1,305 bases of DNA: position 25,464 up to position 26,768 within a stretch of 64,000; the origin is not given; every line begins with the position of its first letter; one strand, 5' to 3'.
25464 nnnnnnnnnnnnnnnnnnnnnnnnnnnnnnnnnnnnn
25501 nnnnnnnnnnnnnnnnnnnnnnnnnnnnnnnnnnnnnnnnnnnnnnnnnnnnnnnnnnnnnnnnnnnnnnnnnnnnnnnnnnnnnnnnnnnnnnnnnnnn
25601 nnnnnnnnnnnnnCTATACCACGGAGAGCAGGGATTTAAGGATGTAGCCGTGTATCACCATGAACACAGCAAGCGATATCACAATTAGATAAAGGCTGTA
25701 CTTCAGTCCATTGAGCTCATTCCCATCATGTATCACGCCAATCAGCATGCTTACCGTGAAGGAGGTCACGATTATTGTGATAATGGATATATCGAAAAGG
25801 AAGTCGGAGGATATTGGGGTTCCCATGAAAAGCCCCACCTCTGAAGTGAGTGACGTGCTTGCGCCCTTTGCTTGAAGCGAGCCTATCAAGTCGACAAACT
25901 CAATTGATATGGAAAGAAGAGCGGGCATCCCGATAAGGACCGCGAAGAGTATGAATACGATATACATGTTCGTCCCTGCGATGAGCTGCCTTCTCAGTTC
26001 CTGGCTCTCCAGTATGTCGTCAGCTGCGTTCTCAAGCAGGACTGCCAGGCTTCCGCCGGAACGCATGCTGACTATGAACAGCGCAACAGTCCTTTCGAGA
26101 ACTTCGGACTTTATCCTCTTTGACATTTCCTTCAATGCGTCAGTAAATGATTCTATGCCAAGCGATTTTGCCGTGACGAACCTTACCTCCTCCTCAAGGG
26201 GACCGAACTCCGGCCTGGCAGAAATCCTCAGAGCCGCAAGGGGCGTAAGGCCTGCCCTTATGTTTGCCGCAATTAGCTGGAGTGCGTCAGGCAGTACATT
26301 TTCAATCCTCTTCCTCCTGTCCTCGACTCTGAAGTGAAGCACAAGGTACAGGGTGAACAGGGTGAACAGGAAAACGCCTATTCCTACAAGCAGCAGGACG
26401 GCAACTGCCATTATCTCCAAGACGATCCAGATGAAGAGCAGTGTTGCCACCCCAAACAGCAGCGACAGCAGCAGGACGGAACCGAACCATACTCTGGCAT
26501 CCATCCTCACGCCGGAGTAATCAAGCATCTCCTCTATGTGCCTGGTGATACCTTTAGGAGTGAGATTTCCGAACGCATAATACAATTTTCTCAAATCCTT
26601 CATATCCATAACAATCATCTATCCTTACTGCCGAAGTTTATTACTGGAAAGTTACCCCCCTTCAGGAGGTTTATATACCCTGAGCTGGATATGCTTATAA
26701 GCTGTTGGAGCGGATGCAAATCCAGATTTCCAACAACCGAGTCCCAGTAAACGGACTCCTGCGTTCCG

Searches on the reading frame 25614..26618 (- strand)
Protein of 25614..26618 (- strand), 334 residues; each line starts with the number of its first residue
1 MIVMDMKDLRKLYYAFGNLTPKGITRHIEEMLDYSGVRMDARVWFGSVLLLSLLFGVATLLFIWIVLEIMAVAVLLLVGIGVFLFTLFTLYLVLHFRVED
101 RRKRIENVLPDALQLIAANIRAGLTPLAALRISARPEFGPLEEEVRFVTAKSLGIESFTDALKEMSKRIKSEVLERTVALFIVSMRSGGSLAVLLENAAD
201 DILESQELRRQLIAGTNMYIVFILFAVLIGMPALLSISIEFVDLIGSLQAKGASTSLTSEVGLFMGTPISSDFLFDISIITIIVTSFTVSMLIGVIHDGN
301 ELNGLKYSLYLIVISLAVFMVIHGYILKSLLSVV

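Call 8: search_protein_families(library=pfam, proteins=[window:25614-26618:-])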
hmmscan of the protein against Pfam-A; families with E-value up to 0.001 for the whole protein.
window:25614-26618:- (334 aa): 1 family
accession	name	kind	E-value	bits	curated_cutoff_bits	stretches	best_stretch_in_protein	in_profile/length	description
PF00482.28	T2SSF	-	1e-15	58.2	25.2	1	113-237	2-123/125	Type II secretion system (T2SS), protein F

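Call 74: find_homologous_proteins(query=window:25617-26618:-, max_evalue=1e-20)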
Query window:25617-26618:- (334 aa): 153 proteins with E <= 1e-20 among 8000 candidates; the best 120 are listed.
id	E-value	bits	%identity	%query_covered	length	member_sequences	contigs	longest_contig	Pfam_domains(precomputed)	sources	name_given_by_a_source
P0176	2.9e-200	682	100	100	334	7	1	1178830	PF00482.29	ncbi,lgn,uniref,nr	ncbi:MAG: Type II secretion system (T2SS), protein F [Candidatus Fermentimicrarchaeum limneticum]|un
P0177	1.6e-167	574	83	99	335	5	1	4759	PF00482.29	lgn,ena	-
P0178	1.7e-167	574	81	99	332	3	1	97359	PF00482.29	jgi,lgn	jgi:archaellum biogenesis protein FlaJ (TadC family)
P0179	9.3e-166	569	82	98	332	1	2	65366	PF00482.29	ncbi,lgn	ncbi:MAG: type II secretion system F family protein [Candidatus Micrarchaeia archaeon]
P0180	1.6e-161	555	81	99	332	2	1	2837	PF00482.29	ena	-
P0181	5.4e-161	553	80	98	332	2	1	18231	PF00482.29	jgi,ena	-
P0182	3.2e-160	550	79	98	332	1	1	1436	PF00482.29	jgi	jgi:Flp pilus assembly protein TadB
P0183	8.2e-160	549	79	99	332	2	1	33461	PF00482.29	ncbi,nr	ncbi:type II secretion system F family protein [Candidatus Micrarchaeota archaeon]|nr:type II secret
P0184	1.7e-159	548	78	100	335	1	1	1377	PF00482.29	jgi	jgi:archaellum biogenesis protein FlaJ (TadC family)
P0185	5.2e-159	546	79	98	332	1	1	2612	PF00482.29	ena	-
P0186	9.7e-159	545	78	98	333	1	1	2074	PF00482.29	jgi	jgi:pilus assembly protein TadC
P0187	9.7e-159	545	80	99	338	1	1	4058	PF00482.29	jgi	jgi:pilus assembly protein TadC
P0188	2.0e-157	541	78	98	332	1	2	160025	PF00482.29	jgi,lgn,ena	-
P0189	4.6e-157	540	77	99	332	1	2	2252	PF00482.29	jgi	-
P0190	2.8e-156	537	78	98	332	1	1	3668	PF00482.29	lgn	-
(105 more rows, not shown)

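Call 75: find_encoding_contigs(protein=P0178, flank=5000, max_places=1)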
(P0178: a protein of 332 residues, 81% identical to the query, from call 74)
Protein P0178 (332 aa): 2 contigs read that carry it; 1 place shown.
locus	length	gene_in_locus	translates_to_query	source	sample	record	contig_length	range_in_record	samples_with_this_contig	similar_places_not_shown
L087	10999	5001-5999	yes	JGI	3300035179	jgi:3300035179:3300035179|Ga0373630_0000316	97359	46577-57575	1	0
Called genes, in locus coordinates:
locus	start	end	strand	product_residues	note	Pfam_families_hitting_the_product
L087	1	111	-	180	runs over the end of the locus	-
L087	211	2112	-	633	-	-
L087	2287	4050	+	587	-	PF00437:T2SSE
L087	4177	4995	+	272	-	PF00482:T2SSF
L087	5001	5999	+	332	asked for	PF00482:T2SSF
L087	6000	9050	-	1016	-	PF00054:Laminin_G_1 (faint), PF13385:Laminin_G_3, PF02210:Laminin_G_2 (faint), PF13385:Laminin_G_3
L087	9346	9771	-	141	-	-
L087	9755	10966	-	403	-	PF13385:Laminin_G_3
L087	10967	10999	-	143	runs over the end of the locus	-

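Call 76: find_encoding_contigs(protein=P0179, flank=5000, max_places=1)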
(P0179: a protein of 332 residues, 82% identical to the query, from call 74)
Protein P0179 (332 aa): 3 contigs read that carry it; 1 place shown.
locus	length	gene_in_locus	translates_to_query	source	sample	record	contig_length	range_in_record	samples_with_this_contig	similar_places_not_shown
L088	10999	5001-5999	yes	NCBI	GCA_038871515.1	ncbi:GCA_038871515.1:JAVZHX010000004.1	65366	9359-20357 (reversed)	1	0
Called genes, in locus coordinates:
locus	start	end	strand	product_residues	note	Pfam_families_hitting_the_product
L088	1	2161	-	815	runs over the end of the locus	-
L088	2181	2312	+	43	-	-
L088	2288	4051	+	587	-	PF00437:T2SSE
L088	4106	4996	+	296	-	PF00482:T2SSF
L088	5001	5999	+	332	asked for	PF00482:T2SSF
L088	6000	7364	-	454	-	PF07953:Toxin_R_bind_N (faint), PF13385:Laminin_G_3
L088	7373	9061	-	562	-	PF13385:Laminin_G_3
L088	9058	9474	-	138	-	-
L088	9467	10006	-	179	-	-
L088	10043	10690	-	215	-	-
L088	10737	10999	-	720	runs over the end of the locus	-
